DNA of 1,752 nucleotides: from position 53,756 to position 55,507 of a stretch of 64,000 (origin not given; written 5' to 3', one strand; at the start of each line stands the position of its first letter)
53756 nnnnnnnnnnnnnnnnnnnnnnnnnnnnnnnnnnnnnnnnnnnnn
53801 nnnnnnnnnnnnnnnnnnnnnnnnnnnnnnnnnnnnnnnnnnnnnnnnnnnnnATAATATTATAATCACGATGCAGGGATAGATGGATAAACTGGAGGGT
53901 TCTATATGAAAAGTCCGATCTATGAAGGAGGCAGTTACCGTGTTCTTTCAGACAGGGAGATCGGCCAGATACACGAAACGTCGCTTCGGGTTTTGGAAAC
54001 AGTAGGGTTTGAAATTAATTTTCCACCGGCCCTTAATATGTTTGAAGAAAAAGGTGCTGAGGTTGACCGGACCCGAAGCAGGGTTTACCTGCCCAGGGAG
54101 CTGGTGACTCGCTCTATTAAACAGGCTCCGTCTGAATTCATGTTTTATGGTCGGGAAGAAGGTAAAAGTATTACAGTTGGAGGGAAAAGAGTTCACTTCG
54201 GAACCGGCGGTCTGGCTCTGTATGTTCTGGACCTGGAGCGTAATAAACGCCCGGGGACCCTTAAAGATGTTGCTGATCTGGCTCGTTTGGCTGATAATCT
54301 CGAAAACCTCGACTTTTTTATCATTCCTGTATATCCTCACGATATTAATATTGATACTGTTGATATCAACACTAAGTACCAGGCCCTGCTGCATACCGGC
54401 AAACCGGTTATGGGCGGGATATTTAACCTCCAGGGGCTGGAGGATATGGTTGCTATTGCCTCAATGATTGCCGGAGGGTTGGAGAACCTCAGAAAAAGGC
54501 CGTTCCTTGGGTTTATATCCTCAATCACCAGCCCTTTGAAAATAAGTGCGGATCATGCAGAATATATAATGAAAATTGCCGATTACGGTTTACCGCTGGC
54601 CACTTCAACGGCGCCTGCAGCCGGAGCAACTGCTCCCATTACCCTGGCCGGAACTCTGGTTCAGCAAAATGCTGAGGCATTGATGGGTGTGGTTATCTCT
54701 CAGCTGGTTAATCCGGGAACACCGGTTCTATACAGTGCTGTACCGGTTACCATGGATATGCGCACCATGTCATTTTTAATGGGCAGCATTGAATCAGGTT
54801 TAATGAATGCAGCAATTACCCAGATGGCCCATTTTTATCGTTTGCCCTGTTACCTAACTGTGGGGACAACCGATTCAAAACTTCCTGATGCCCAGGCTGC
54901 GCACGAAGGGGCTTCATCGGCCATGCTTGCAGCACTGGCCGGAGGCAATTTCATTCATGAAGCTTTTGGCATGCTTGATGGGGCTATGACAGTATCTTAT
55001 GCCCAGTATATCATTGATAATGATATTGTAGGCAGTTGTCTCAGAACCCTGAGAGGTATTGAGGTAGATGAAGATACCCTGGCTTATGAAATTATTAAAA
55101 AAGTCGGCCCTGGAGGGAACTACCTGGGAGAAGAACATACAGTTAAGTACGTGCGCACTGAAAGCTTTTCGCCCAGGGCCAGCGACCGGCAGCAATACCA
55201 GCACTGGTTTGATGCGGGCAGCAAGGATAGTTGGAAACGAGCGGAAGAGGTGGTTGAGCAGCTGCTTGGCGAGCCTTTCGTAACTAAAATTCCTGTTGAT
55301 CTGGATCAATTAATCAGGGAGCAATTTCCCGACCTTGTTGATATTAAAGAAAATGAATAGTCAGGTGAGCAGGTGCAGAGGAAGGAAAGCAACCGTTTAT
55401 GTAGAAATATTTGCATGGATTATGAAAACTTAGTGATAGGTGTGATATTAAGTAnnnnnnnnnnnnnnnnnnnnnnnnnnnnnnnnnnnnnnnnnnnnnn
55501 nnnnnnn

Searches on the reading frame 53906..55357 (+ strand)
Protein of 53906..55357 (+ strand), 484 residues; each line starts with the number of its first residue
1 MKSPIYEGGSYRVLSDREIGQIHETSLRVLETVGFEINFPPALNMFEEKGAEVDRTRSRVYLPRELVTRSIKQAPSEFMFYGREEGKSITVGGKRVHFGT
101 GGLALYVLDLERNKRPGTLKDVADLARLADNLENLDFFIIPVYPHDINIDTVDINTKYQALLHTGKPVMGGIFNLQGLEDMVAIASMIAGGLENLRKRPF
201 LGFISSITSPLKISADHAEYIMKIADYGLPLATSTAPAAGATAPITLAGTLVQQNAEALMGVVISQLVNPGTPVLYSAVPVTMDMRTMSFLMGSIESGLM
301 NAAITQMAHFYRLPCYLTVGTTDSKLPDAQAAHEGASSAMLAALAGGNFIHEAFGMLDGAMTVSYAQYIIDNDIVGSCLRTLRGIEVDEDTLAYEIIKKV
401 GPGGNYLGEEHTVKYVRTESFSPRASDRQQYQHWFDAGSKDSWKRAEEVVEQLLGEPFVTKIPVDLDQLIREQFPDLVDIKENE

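Call 3: search_protein_families(library=pfam, proteins=[window:53906-55357:+], max_evalue=0.01)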
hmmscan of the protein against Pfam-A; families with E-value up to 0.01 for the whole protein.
window:53906-55357:+ (484 aa): 1 family
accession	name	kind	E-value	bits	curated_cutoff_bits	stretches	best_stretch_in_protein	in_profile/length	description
PF06253.16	MTTB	-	1.4e-110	370.1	25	1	10-471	30-489/500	Trimethylamine methyltransferase (MTTB)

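Call 4: search_protein_families(library=ncbifam, proteins=[window:53906-55357:+], max_evalue=0.01)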
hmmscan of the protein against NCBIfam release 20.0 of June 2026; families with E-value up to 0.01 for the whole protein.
window:53906-55357:+ (484 aa): 1 family
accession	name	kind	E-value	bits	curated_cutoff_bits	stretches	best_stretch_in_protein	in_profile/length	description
TIGR02369.2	trimeth_pyl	equivalog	2.2e-133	445.2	525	1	12-471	4-462/469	[trimethylamine--corrinoid protein] Co-methyltransferase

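Call 18: search_solved_structures(query=window:53906-55357:+, max_evalue=0.001)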
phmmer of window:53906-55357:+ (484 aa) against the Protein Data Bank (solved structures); distinct sequences matched with E-value up to 0.001: 5.
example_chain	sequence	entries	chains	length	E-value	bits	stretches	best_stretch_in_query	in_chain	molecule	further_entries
2qne_A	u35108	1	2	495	1.4e-83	284.4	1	10-456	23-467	Putative methyltransferase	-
9yce_A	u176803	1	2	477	1.5e-83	284.3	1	10-456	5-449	Glycine betaine methyltransferase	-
7xcl_A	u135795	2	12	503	1.7e-79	270.9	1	13-466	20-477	Trimethylamine methyltransferase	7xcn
7xcm_A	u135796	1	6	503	2e-79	270.7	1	13-466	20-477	Trimethylamine methyltransferase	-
4yyc_A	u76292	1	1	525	5.2e-56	193.5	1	10-455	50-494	Putative trimethylamine methyltransferase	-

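Call 38: search_solved_structures(query=window:53906-55357:+, max_evalue=1e-60, show_alignments=2)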
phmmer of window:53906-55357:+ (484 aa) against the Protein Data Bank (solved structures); distinct sequences matched with E-value up to 1e-60: 4.
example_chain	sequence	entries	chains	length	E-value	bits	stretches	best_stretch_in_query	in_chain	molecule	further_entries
2qne_A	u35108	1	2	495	1.4e-83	284.4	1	10-456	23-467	Putative methyltransferase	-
9yce_A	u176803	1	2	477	1.5e-83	284.3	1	10-456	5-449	Glycine betaine methyltransferase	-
7xcl_A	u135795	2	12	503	1.7e-79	270.9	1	13-466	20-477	Trimethylamine methyltransferase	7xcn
7xcm_A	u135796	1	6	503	2e-79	270.7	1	13-466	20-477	Trimethylamine methyltransferase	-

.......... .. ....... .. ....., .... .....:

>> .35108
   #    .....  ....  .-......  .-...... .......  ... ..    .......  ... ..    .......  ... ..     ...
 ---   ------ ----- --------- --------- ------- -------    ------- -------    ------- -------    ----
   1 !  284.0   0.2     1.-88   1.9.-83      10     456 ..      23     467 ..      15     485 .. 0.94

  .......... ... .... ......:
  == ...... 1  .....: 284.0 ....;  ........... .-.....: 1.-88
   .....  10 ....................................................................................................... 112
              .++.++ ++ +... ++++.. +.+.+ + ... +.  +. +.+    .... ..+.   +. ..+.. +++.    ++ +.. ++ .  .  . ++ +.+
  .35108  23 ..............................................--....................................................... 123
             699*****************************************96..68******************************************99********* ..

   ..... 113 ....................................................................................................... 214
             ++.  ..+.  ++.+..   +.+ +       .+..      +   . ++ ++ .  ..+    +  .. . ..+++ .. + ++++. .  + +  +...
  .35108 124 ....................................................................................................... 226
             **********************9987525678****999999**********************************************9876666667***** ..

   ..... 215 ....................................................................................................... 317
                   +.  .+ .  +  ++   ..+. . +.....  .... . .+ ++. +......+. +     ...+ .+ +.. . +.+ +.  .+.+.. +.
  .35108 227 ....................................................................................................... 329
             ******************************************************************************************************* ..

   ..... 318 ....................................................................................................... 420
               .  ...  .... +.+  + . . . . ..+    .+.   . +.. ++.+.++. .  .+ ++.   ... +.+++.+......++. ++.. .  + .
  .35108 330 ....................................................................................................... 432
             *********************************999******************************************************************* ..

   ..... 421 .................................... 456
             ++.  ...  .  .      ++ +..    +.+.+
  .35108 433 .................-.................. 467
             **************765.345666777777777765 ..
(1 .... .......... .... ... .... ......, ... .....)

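Call 40: search_solved_structures(query=window:53906-55357:+, max_evalue=1e-60, show_alignments=3)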
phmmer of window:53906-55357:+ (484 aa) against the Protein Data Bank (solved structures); distinct sequences matched with E-value up to 1e-60: 4.
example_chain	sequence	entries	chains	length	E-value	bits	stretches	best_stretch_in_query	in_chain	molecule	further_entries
2qne_A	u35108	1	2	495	1.4e-83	284.4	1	10-456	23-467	Putative methyltransferase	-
9yce_A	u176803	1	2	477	1.5e-83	284.3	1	10-456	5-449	Glycine betaine methyltransferase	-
7xcl_A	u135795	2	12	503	1.7e-79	270.9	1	13-466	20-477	Trimethylamine methyltransferase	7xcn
7xcm_A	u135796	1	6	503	2e-79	270.7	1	13-466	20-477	Trimethylamine methyltransferase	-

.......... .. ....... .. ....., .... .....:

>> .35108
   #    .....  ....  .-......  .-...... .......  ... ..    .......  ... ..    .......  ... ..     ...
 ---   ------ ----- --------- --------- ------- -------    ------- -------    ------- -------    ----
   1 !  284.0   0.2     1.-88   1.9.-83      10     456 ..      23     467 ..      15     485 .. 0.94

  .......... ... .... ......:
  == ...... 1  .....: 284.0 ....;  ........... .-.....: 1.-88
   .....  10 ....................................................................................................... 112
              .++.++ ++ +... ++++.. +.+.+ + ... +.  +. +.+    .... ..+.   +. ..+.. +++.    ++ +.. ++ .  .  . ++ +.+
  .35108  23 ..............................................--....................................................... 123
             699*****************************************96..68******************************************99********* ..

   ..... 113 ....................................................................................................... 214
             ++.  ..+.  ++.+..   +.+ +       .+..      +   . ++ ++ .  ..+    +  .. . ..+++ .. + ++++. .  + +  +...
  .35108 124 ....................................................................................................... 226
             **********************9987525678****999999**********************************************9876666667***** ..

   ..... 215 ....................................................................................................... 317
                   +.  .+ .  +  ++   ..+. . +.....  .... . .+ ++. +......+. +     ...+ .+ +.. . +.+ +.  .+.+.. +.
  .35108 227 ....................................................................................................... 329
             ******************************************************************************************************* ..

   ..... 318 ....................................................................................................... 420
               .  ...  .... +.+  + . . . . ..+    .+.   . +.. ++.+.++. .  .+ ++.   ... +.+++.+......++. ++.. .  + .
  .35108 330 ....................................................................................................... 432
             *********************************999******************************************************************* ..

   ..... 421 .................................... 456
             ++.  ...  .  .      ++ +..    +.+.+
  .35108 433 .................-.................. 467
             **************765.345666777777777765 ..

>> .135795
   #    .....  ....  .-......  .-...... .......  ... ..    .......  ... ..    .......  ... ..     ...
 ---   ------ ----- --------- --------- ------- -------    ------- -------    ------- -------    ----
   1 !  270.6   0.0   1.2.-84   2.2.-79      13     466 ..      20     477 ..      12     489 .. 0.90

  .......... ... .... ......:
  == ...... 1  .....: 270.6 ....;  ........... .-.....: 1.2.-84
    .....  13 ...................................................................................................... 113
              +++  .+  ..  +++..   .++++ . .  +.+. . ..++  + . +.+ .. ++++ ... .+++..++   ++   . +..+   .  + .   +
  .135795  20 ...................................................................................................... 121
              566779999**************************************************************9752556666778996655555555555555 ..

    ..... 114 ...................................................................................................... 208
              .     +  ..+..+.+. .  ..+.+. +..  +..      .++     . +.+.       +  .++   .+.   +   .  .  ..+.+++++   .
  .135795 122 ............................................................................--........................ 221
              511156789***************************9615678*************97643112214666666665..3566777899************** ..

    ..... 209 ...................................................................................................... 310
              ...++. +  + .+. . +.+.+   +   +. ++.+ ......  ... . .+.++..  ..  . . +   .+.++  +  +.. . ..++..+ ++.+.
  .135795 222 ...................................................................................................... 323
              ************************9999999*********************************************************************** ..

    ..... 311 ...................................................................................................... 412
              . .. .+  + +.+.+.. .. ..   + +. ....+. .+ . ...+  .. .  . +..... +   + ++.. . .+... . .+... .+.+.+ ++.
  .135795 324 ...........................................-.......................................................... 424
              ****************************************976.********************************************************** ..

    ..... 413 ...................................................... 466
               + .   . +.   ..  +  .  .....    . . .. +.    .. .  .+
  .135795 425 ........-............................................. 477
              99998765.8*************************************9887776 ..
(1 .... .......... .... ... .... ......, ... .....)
